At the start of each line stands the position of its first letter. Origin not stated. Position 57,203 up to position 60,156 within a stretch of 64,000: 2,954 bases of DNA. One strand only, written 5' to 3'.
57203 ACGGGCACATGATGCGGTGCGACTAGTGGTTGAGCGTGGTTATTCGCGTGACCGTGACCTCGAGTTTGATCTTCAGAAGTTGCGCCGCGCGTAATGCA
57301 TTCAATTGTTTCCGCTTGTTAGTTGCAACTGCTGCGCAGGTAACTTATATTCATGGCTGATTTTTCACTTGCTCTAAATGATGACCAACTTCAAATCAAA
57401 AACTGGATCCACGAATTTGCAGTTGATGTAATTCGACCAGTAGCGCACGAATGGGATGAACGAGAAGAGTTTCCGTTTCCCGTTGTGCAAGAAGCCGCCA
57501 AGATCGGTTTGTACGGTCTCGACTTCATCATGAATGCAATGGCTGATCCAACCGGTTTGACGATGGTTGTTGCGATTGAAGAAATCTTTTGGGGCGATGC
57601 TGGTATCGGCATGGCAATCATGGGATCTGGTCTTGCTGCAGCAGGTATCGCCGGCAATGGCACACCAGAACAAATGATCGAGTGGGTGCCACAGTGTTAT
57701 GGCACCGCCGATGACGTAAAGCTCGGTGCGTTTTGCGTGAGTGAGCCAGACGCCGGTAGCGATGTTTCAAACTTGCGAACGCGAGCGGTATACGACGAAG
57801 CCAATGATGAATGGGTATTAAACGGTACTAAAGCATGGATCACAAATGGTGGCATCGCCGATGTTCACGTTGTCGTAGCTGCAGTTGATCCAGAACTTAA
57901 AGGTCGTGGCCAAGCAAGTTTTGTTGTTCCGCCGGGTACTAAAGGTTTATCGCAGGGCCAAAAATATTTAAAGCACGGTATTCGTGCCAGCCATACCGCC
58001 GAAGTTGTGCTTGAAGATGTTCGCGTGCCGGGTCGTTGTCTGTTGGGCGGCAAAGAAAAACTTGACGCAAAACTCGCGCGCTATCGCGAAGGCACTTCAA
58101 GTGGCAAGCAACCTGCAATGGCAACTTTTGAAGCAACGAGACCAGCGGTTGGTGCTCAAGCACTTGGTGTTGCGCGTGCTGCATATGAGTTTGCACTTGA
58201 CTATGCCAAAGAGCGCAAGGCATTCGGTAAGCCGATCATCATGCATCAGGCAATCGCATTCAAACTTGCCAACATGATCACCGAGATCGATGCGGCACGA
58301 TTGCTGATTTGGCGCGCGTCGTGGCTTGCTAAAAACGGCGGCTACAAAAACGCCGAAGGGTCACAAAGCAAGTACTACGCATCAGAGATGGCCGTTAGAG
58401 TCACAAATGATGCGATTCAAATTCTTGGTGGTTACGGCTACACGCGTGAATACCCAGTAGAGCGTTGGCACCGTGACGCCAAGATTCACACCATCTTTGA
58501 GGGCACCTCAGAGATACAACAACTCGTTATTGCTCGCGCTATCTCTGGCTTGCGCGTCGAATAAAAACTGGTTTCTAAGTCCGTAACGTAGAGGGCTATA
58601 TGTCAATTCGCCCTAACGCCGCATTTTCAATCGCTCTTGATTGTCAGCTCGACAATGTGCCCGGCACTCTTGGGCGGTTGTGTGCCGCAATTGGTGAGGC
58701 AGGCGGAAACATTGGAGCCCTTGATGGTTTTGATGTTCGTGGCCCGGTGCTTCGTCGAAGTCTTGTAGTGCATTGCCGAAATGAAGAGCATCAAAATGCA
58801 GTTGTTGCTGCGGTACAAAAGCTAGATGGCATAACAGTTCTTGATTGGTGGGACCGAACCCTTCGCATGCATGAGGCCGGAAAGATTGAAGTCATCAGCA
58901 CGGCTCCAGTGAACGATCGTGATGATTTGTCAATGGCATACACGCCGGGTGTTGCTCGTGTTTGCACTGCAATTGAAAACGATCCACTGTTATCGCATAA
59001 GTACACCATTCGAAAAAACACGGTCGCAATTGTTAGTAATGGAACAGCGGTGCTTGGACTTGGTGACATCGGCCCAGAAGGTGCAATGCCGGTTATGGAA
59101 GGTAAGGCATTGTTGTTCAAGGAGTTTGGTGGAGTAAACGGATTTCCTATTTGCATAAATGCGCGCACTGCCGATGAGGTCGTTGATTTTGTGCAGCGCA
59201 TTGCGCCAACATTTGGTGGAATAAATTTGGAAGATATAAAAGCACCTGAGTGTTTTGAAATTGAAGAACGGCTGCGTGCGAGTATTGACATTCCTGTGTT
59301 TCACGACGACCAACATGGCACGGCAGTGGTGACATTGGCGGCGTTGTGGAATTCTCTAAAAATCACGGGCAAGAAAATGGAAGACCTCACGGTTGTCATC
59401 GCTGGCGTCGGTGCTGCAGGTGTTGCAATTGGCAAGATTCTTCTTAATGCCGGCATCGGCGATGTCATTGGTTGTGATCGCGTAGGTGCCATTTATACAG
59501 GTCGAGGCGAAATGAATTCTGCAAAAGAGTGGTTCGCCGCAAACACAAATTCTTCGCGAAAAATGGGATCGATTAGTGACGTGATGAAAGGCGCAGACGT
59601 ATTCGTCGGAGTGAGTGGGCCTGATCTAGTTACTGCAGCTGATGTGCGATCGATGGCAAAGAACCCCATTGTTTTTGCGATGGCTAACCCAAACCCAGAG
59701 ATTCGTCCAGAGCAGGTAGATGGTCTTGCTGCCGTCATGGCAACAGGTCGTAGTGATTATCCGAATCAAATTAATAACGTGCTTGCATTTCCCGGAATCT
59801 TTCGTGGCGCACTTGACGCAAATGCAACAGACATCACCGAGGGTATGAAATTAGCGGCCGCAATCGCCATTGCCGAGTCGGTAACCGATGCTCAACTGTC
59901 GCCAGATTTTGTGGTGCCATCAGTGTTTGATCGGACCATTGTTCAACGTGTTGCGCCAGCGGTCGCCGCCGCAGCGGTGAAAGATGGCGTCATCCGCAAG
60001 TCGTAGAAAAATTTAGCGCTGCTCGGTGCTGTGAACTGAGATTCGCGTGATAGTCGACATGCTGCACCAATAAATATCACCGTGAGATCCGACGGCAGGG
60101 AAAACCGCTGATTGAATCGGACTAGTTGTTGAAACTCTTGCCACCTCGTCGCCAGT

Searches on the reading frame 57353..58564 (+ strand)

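Call 57: search_protein_families(library=pfam, proteins=[window:57353-58564:+], max_evalue=0.001)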
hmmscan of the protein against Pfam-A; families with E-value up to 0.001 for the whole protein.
window:57353-58564:+ (403 aa): 4 families
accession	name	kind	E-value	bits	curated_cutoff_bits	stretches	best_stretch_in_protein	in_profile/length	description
PF00441.29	Acyl-CoA_dh_1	-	1.2e-52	178.5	22.4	1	252-397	4-149/150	Acyl-CoA dehydrogenase, C-terminal domain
PF02770.24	Acyl-CoA_dh_M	-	3.9e-25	88.3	33.3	1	126-223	1-97/97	Acyl-CoA dehydrogenase, middle domain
PF08028.16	Acyl-CoA_dh_2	-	4.9e-23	82.3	22.7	1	266-386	3-133/134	Acyl-CoA dehydrogenase, C-terminal domain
PF02771.21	Acyl-CoA_dh_N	-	1.2e-15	58.3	22.9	1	10-115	2-109/113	Acyl-CoA dehydrogenase, N-terminal domain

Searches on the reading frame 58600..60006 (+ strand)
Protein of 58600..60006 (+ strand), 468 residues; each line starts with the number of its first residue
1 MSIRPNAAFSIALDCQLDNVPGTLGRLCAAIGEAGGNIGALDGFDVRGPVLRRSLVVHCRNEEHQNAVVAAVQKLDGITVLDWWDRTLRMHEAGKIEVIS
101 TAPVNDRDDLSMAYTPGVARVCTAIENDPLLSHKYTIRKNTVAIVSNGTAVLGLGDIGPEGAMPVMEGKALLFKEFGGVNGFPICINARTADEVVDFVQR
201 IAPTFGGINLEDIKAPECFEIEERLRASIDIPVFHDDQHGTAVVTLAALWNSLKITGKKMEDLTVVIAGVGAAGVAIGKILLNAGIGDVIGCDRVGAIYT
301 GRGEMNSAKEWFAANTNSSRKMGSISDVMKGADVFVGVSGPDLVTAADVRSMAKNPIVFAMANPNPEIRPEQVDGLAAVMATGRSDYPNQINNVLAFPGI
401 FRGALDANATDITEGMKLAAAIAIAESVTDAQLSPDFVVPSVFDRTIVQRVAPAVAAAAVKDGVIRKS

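Call 57: search_protein_families(library=pfam, proteins=[window:58600-60006:+], max_evalue=0.001)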
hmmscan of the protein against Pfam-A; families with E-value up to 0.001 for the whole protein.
window:58600-60006:+ (468 aa): 3 families
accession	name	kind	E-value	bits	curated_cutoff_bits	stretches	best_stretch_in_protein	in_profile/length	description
PF00390.24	malic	-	2.3e-30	106.2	23.1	2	94-190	2-119/182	Malic enzyme, N-terminal domain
PF03949.21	Malic_M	-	5.6e-24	85.3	23.5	1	240-459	3-257/258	Malic enzyme, NAD binding domain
PF01842.31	ACT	-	3.2e-06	27.3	27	1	15-76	5-65/66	ACT domain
